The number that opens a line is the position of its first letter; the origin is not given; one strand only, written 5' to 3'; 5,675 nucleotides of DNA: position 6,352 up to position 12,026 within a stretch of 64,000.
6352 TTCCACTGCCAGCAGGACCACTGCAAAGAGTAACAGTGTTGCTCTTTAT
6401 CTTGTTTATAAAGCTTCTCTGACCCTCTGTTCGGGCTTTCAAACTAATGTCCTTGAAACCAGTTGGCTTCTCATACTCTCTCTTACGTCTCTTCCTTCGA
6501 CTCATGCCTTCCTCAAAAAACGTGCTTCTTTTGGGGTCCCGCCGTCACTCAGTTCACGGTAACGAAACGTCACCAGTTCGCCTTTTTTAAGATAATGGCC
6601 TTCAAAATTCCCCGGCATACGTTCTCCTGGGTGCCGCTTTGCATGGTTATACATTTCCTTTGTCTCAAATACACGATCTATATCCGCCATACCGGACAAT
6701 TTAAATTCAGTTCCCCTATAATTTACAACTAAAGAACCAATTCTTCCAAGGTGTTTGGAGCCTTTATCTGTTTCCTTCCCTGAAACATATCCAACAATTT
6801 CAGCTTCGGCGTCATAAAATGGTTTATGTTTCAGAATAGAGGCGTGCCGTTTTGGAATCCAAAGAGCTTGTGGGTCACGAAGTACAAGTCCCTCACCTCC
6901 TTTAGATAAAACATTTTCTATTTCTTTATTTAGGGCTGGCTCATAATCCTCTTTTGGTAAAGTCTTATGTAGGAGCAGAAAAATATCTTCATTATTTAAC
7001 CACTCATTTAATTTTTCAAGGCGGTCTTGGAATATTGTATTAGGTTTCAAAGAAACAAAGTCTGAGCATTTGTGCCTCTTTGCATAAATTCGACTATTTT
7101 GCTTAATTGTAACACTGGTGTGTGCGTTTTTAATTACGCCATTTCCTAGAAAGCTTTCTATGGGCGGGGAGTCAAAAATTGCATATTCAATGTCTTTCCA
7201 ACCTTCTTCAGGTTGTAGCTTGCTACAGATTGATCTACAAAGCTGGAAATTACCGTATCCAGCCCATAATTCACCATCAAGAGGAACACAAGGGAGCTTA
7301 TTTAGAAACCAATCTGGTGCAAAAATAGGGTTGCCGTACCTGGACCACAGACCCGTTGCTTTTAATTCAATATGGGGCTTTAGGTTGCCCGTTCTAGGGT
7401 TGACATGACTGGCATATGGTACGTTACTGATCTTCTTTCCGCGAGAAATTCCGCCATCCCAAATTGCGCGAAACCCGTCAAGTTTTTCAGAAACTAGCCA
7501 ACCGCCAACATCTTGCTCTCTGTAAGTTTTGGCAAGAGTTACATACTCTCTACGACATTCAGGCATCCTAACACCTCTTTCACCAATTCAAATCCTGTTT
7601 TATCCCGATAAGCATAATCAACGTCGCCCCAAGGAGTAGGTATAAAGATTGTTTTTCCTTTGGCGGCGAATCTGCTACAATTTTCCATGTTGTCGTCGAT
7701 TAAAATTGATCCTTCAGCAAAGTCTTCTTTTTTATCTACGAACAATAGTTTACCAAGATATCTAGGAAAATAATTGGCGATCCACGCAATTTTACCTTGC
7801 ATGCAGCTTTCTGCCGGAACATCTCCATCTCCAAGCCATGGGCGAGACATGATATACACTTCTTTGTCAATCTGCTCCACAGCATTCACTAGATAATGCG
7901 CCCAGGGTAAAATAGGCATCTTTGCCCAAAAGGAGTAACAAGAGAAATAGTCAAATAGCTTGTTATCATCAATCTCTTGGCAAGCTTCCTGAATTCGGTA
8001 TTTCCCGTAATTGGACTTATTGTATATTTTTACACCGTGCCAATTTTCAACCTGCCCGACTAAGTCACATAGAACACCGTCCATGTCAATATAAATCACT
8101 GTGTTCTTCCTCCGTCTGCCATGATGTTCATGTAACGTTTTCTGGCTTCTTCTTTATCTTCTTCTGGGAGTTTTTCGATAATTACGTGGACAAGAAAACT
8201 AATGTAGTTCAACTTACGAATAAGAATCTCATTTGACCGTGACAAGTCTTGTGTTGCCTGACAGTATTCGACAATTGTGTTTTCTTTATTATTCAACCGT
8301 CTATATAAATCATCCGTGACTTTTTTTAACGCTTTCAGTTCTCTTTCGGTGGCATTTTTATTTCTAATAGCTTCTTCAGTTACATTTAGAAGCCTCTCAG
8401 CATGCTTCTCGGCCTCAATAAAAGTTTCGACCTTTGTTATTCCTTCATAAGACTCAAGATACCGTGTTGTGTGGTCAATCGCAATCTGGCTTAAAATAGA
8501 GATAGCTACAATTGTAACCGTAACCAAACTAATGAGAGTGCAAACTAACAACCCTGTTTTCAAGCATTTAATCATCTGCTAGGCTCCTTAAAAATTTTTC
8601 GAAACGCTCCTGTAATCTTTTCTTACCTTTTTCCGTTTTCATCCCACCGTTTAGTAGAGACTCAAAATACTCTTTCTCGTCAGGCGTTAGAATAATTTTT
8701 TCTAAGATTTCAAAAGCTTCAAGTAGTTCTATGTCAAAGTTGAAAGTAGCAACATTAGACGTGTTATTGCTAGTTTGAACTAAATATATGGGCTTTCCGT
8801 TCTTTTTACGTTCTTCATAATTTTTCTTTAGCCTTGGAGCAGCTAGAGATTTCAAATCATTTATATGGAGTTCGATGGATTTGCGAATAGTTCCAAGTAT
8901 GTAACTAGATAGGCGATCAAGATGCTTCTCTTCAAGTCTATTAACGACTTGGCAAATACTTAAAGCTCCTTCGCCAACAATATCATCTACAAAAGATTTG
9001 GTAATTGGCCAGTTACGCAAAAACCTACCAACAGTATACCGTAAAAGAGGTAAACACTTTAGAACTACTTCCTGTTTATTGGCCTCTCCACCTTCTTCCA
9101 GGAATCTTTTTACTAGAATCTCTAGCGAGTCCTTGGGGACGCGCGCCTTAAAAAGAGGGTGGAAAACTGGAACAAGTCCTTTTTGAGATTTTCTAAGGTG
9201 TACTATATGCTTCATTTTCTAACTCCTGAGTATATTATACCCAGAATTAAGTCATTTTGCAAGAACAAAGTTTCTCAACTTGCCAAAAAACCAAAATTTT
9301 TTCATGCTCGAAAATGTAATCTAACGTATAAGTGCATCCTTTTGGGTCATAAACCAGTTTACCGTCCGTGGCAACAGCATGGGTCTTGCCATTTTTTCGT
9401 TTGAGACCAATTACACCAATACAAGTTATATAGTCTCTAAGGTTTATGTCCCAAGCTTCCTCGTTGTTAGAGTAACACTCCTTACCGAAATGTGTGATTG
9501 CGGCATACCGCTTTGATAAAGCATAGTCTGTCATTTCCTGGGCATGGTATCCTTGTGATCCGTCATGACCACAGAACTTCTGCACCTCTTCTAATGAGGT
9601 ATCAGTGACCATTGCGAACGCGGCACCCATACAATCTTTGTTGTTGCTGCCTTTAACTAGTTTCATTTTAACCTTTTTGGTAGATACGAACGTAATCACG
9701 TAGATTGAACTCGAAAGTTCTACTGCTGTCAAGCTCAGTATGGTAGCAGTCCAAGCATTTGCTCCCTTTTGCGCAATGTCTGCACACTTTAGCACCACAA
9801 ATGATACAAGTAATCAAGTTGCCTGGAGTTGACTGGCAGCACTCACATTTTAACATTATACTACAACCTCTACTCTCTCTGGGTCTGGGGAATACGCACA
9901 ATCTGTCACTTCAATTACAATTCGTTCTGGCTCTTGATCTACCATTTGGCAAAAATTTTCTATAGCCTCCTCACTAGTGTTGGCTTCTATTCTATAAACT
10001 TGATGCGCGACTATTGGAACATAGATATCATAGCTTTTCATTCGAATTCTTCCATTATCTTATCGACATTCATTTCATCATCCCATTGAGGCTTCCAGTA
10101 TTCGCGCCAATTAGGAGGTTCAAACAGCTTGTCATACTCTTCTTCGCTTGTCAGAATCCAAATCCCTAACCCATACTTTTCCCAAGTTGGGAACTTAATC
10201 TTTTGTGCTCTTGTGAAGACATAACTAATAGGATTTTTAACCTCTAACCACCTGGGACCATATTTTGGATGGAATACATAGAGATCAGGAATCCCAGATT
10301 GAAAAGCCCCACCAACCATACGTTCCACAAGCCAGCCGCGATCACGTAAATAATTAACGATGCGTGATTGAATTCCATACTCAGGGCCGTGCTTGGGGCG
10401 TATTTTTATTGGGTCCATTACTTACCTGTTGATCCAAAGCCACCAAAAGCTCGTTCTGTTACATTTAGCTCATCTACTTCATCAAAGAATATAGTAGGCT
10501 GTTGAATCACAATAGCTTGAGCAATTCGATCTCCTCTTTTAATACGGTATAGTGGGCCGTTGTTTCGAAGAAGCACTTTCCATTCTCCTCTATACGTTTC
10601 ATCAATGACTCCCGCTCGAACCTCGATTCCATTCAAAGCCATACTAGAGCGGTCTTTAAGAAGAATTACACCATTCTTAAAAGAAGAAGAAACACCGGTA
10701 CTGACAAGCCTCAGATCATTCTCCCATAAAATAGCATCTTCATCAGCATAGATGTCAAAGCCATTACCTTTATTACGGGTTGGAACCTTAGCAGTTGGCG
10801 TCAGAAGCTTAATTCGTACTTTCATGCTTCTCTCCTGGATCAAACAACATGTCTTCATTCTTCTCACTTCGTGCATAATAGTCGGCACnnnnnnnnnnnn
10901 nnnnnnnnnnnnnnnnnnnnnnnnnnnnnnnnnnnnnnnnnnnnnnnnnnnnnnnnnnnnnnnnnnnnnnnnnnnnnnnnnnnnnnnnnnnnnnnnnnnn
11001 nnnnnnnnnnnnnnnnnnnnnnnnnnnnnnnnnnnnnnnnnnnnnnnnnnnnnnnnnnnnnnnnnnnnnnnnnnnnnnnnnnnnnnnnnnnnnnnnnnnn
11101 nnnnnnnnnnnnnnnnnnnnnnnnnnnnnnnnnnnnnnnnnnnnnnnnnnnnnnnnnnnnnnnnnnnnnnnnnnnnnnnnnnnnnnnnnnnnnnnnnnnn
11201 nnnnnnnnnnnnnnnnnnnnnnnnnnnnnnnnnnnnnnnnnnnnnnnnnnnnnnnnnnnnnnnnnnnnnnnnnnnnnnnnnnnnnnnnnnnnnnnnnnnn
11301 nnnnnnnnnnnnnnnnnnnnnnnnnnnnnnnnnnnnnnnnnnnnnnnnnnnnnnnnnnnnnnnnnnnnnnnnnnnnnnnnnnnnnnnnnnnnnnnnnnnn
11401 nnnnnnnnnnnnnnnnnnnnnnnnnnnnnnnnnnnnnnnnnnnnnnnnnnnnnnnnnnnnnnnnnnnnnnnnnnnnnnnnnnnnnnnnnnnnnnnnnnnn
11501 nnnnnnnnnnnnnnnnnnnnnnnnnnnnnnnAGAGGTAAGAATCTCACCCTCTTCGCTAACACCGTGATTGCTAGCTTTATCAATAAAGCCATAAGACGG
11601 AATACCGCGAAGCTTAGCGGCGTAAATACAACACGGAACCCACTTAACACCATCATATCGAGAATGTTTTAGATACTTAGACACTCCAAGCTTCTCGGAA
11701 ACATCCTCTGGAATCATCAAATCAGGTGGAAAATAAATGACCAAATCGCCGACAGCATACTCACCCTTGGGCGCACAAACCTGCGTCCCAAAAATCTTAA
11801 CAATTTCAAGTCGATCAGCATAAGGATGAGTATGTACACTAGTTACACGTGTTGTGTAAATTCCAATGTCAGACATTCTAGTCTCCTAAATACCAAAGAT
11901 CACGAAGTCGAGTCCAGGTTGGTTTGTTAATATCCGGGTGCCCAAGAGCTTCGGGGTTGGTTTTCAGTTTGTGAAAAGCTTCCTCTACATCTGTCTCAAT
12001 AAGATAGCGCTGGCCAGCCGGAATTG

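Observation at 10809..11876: RNA ligase fused to a tRNA-binding OB domain, in a phage that also carries tRNAs and a separate DNA ligase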

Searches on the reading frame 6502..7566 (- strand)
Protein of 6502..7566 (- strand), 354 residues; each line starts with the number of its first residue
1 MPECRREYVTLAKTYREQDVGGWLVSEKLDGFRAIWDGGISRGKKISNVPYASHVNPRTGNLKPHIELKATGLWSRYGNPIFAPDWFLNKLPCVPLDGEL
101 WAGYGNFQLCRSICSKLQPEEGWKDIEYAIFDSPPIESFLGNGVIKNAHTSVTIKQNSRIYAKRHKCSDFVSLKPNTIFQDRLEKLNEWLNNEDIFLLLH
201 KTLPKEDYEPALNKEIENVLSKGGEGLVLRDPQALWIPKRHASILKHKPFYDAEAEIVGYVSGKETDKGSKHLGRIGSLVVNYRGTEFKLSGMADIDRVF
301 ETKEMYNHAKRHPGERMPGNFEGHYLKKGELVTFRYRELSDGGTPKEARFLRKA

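Call 10: search_protein_families(library=pfam, proteins=[window:6502-7566:-], max_evalue=0.01)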
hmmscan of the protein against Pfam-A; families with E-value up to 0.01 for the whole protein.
window:6502-7566:- (354 aa): 2 families
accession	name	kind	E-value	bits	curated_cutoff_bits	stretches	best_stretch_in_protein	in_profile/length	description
PF14743.12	DNA_ligase_OB_2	-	7.1e-07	29.6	28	1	271-352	5-64/66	DNA ligase OB-like domain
PF01068.26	DNA_ligase_A_M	-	6.1e-05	23.2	26.2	1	179-248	135-204/204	ATP dependent DNA ligase domain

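Call 14: search_protein_families(library=ncbifam, proteins=[window:6502-7566:-], max_evalue=0.01)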
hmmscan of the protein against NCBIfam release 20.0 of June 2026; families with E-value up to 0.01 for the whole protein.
window:6502-7566:- (354 aa): 4 families
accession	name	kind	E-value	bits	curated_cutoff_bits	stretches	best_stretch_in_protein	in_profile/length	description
NF006592.0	PRK09125.1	equivalog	6.3e-53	179.6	200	4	177-298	130-248/283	DNA ligase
TIGR02779.1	NHEJ_ligase_lig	equivalog_domain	5e-06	25.9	227.75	1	179-277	117-215/302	non-homologous end-joining DNA ligase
TIGR00574.1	dnl1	superfamily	0.0013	17.5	217.8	1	179-253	305-380/527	ATP-dependent DNA ligase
TIGR02776.1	NHEJ_ligase_prk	equivalog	0.0023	16.9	373.2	1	180-304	109-236/587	DNA ligase D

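Call 46: search_solved_structures(query=window:6502-7566:-, max_evalue=0.01)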
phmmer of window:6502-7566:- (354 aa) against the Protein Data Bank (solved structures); distinct sequences matched with E-value up to 0.01: 7.
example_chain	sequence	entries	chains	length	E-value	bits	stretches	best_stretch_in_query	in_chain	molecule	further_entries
4d05_A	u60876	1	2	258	1.5e-22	83.6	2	209-298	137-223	ATP-DEPENDENT DNA LIGASE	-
8u6x_A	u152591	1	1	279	1.8e-22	83.3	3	204-298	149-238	DNA ligase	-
6gdr_A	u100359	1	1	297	5.8e-17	65.2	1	71-294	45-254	DNA ligase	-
9fzx_A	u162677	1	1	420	6.1e-09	38.8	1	141-300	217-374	DNA ligase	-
6rar_I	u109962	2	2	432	0.00043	22.9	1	219-298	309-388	ATP-dependent DNA ligase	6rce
6rau_I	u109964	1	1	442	0.00046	22.8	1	219-298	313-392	ATP-dependent DNA ligase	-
6ras_I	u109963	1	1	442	0.00046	22.8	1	219-298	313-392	ATP-dependent DNA ligase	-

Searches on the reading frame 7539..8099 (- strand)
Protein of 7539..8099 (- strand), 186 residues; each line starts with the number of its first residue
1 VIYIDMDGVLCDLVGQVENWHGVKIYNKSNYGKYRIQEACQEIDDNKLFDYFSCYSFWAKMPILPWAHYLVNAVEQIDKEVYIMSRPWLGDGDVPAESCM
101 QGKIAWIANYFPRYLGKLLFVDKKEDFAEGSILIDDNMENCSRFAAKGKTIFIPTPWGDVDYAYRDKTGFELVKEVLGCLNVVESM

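Call 10: search_protein_families(library=pfam, proteins=[window:7539-8099:-], max_evalue=0.01)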
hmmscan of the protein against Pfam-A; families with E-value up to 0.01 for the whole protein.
window:7539-8099:- (186 aa): 1 family
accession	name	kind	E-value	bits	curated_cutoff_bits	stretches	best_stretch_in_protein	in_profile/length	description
PF06941.18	NT5C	-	2.6e-10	40.9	24.8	1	2-152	4-149/180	5' nucleotidase, deoxy (Pyrimidine), cytosolic type C protein (NT5C)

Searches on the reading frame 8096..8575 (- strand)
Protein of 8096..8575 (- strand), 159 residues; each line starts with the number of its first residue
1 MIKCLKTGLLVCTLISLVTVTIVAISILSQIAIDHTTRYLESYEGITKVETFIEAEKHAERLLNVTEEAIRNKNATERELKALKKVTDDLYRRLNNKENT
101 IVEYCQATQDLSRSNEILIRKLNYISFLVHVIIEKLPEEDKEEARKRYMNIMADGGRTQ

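Call 10: search_protein_families(library=pfam, proteins=[window:8096-8575:-], max_evalue=0.01)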
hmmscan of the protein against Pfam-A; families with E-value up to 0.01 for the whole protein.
window:8096-8575:- (159 aa): 2 families
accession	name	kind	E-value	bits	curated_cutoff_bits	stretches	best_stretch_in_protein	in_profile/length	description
PF06785.16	UPF0242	-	0.0017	18.9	33.5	1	13-113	39-126/194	Uncharacterised protein family (UPF0242) N-terminus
PF13887.11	MYRF_ICA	-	0.0088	15.7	24.1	0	81-99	17-35/36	Myelin regulatory factor ICA domain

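Call 27: search_protein_families(library=phrogs, proteins=[window:8096-8575:-], max_evalue=0.001)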
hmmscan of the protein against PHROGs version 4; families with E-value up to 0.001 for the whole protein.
window:8096-8575:- (159 aa): 0 families

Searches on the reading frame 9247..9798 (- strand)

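Call 10: search_protein_families(library=pfam, proteins=[window:9247-9798:-], max_evalue=0.01)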
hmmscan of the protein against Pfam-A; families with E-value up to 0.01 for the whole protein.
window:9247-9798:- (183 aa): 0 families

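Call 27: search_protein_families(library=phrogs, proteins=[window:9247-9798:-], max_evalue=0.001)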
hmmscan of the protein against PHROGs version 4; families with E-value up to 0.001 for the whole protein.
window:9247-9798:- (183 aa): 1 family
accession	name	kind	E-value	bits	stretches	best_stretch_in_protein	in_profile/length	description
phrog_5845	-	unknown function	2.1e-06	28.8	1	53-153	32-129/170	-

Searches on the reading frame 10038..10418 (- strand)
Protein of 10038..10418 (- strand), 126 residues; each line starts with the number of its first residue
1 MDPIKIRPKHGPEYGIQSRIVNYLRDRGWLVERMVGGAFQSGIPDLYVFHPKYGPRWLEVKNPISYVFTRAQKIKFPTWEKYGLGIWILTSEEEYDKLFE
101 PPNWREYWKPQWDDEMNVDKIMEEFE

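Call 10: search_protein_families(library=pfam, proteins=[window:10038-10418:-], max_evalue=0.01)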
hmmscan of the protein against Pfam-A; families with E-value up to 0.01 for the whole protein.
window:10038-10418:- (126 aa): 0 families

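Call 14: search_protein_families(library=ncbifam, proteins=[window:10038-10418:-], max_evalue=0.01)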
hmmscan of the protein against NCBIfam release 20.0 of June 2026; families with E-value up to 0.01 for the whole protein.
window:10038-10418:- (126 aa): 0 families

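Call 27: search_protein_families(library=phrogs, proteins=[window:10038-10418:-], max_evalue=0.001)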
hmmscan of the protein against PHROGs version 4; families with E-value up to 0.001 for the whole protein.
window:10038-10418:- (126 aa): 1 family
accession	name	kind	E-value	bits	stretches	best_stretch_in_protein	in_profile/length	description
phrog_93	-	DNA, RNA and nucleotide metabolism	1.4e-09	38.1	1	8-100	349-439/613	endonuclease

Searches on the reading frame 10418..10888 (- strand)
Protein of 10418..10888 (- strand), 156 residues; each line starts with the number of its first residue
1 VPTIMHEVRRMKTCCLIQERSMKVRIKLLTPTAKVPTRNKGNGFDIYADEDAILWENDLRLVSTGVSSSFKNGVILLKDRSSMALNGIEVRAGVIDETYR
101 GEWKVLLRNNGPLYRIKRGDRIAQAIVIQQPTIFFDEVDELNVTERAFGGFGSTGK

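Call 10: search_protein_families(library=pfam, proteins=[window:10418-10888:-], max_evalue=0.01)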
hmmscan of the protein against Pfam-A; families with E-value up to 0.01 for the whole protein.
window:10418-10888:- (156 aa): 2 families
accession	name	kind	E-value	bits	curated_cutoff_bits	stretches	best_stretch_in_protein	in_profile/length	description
PF00692.24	dUTPase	-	1.4e-18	67.3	22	1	37-155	9-129/129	dUTPase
PF22769.1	DCD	-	0.00032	21.3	27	1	76-126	96-149/153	dCTP deaminase-like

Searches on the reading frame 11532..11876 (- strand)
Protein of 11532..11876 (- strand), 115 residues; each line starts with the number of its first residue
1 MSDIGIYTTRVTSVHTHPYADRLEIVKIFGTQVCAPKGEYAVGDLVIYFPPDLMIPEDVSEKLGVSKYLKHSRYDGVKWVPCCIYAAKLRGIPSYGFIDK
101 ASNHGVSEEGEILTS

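Call 72: search_protein_families(library=pfam, proteins=[window:11532-11876:-], max_evalue=10)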
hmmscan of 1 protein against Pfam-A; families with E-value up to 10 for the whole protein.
window:11532-11876:- (115 aa): 1 family
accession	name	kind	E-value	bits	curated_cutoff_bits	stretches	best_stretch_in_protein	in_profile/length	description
PF21189.3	PHA02142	-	2e-07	31.8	27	1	9-96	5-87/92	PHA02142 OB-fold domain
